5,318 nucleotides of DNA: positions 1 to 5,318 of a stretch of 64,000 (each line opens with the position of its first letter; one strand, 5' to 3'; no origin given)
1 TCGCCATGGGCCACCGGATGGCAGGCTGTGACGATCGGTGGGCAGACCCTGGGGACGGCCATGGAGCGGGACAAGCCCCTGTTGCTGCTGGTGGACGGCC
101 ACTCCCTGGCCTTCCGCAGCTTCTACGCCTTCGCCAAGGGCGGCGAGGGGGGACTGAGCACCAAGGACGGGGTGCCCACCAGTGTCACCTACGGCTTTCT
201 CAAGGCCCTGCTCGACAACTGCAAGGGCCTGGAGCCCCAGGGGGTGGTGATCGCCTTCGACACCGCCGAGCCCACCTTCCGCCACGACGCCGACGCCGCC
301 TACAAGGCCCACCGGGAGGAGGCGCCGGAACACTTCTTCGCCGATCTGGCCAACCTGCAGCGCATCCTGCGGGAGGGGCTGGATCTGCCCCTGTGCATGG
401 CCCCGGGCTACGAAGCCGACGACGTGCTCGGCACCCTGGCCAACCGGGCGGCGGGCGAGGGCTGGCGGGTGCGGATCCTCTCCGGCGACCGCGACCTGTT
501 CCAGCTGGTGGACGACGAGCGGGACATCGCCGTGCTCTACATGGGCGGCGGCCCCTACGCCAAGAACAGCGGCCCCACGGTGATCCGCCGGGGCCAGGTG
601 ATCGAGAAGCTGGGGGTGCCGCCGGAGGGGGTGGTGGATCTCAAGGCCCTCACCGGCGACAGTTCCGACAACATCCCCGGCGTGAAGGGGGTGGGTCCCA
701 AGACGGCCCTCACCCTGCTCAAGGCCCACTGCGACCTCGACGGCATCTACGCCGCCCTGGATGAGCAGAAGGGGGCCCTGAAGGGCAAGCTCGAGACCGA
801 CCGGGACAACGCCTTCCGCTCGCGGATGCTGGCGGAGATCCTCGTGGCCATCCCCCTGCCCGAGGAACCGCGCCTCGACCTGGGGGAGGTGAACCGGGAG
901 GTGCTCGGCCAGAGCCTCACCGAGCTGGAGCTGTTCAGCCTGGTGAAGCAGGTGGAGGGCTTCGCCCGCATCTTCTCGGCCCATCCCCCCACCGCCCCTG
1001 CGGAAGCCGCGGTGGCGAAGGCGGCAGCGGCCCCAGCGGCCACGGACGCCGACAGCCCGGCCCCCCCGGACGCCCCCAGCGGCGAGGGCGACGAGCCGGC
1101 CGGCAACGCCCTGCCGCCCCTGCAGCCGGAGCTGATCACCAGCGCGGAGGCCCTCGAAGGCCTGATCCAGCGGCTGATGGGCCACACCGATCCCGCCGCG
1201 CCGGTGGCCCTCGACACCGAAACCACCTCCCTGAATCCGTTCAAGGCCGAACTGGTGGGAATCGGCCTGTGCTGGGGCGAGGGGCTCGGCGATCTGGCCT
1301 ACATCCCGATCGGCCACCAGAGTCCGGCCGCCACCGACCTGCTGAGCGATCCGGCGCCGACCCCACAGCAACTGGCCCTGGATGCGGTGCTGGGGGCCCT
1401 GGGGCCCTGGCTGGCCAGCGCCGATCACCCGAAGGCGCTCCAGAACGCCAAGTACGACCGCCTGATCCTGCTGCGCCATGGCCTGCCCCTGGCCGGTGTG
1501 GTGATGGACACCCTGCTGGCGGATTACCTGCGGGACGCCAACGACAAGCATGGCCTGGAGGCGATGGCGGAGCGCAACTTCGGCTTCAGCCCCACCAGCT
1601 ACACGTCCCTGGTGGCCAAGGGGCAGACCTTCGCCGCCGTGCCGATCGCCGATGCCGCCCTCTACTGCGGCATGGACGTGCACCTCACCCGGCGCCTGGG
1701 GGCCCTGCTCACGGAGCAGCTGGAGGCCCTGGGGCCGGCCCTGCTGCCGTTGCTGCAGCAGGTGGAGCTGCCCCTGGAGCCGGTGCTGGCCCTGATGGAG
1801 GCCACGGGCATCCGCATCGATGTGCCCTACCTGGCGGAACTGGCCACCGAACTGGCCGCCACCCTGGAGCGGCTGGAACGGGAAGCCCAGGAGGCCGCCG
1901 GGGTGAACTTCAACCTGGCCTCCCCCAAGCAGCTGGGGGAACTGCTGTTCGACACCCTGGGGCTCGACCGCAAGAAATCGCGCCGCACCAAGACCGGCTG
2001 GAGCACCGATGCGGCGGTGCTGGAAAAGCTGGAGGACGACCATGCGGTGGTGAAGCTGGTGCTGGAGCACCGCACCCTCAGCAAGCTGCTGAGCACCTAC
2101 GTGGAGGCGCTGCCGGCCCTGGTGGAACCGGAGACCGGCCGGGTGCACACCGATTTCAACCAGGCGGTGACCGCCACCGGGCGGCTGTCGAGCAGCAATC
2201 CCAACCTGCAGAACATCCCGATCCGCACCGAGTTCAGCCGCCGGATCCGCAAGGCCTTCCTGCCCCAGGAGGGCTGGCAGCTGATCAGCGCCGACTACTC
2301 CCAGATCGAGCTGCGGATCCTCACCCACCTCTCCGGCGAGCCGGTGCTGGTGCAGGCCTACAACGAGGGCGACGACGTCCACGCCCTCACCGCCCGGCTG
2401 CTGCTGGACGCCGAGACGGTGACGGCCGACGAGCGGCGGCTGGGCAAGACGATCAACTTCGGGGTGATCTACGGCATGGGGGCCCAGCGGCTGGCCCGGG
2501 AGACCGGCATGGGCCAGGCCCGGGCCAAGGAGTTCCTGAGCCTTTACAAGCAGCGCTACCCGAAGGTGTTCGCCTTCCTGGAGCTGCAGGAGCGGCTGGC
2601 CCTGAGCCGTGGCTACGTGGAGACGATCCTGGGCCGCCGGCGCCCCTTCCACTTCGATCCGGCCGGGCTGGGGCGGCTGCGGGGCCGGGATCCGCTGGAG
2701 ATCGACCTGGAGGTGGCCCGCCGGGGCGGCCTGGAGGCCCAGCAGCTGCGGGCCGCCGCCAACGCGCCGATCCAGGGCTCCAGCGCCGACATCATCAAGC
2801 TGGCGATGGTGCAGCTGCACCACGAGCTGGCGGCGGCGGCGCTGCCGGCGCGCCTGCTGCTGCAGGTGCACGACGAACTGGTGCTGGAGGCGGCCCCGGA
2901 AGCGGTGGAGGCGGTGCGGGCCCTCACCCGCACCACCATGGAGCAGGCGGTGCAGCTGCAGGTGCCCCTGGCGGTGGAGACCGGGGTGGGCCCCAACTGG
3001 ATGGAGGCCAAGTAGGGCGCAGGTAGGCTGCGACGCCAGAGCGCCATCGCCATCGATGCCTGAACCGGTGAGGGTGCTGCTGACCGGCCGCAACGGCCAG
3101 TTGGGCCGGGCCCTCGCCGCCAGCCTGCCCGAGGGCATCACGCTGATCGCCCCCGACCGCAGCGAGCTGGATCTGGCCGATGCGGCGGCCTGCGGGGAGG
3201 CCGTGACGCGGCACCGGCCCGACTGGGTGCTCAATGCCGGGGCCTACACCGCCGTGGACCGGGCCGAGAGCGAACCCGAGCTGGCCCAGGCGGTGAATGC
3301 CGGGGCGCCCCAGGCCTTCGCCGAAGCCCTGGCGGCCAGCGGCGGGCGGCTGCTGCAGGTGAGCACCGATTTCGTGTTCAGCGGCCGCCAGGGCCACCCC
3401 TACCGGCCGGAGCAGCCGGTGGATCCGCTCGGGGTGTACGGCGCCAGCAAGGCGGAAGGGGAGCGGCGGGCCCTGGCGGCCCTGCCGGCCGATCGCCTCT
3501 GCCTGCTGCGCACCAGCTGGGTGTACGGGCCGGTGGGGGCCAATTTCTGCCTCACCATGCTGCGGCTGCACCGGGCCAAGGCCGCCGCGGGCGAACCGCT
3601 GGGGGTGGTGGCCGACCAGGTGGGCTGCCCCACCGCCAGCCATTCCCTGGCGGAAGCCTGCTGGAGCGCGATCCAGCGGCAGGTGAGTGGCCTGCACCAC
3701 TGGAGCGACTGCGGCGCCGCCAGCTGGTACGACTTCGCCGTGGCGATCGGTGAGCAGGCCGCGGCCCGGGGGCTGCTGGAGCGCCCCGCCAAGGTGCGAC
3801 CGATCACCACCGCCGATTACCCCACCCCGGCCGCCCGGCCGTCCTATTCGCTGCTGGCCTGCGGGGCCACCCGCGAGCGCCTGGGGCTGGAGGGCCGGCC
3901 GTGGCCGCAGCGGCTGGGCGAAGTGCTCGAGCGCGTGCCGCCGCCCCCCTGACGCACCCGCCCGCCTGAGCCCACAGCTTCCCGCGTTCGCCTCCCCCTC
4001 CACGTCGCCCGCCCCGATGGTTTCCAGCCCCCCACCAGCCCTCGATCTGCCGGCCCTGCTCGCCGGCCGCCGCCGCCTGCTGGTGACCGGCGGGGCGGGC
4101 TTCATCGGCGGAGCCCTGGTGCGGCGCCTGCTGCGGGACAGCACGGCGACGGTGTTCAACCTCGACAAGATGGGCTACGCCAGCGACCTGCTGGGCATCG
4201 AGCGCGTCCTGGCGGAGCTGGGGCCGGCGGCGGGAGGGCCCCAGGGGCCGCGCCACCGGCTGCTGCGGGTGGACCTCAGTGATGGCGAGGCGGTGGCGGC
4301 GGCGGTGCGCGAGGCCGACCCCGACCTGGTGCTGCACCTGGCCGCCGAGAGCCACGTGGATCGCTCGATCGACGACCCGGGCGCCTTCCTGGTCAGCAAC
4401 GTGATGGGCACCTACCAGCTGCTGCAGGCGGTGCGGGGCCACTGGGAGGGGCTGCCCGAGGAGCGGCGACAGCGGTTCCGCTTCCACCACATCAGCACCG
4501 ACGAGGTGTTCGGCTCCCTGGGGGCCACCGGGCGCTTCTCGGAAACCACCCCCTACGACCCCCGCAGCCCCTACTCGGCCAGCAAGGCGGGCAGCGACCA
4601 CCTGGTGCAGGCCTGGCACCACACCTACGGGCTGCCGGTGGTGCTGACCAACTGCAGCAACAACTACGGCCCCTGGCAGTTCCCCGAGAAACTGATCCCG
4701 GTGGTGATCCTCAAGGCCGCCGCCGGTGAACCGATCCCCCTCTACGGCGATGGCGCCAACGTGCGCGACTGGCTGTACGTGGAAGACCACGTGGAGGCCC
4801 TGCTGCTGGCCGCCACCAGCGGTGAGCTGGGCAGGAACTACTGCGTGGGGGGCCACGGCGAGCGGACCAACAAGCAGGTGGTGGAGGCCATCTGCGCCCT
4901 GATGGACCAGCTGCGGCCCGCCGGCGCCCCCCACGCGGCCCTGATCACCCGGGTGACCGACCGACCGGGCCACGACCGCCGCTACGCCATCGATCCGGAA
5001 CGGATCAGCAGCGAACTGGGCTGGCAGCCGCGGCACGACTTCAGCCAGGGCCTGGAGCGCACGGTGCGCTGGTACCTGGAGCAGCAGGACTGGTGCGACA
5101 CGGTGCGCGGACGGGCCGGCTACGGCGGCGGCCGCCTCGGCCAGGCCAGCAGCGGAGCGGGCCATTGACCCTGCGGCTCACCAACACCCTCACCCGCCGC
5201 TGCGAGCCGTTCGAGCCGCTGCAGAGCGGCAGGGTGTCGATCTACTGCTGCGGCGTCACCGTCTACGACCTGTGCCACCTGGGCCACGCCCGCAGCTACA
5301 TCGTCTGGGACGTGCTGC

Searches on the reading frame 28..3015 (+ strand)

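Call 16: search_protein_families(library=pfam, proteins=[window:28-3015:+], max_evalue=0.01)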
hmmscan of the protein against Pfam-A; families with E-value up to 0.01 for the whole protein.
window:28-3015:+ (995 aa): 5 families
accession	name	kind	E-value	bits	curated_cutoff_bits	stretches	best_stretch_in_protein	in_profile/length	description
PF00476.26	DNA_pol_A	-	3.7e-142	474.2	34.3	1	601-993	3-381/381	DNA polymerase family A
PF02739.22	5_3_exonuc_N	-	5.7e-45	153.4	34.3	1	19-195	2-163/164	5'-3' exonuclease, N-terminal resolvase-like domain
PF01367.25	5_3_exonuc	-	2.1e-25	89.5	40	1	197-280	1-85/97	5'-3' exonuclease, C-terminal SAM fold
PF01612.26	DNA_pol_A_exo1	-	4.6e-23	82.3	23.6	1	368-566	2-173/173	3'-5' exonuclease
PF22619.2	DNA_polI_exo1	-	1.5e-06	28.5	27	1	457-516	39-99/140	DNA polymerase I, ribonuclease H-like domain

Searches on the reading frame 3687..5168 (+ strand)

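Call 16: search_protein_families(library=pfam, proteins=[window:3687-5168:+], max_evalue=0.01)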
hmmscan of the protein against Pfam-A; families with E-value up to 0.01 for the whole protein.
window:3687-5168:+ (493 aa): 7 families
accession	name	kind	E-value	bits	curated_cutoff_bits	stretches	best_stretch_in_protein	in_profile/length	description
PF16363.11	GDP_Man_Dehyd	-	5.3e-81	273.1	27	1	132-458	1-331/332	GDP-mannose 4,6 dehydratase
PF01370.27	Epimerase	-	8.3e-62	209.2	20.9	1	132-388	2-240/240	NAD dependent epimerase/dehydratase family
PF04321.23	RmlD_sub_bind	-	2.7e-12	46.8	27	1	130-311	2-140/287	RmlD substrate binding domain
PF07993.18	NAD_binding_4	-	3.9e-10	39.7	20.1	1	213-324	90-205/258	Male sterility protein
PF01073.25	3Beta_HSD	-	1.4e-08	34.5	22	1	132-377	1-230/280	3-beta hydroxysteroid dehydrogenase/isomerase family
PF02719.21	Polysacc_synt_2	-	1.9e-08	34.3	20.2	1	131-249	1-115/293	Polysaccharide biosynthesis protein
PF00106.31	adh_short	-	0.0013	18.6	26.6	0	289-315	142-168/195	short chain dehydrogenase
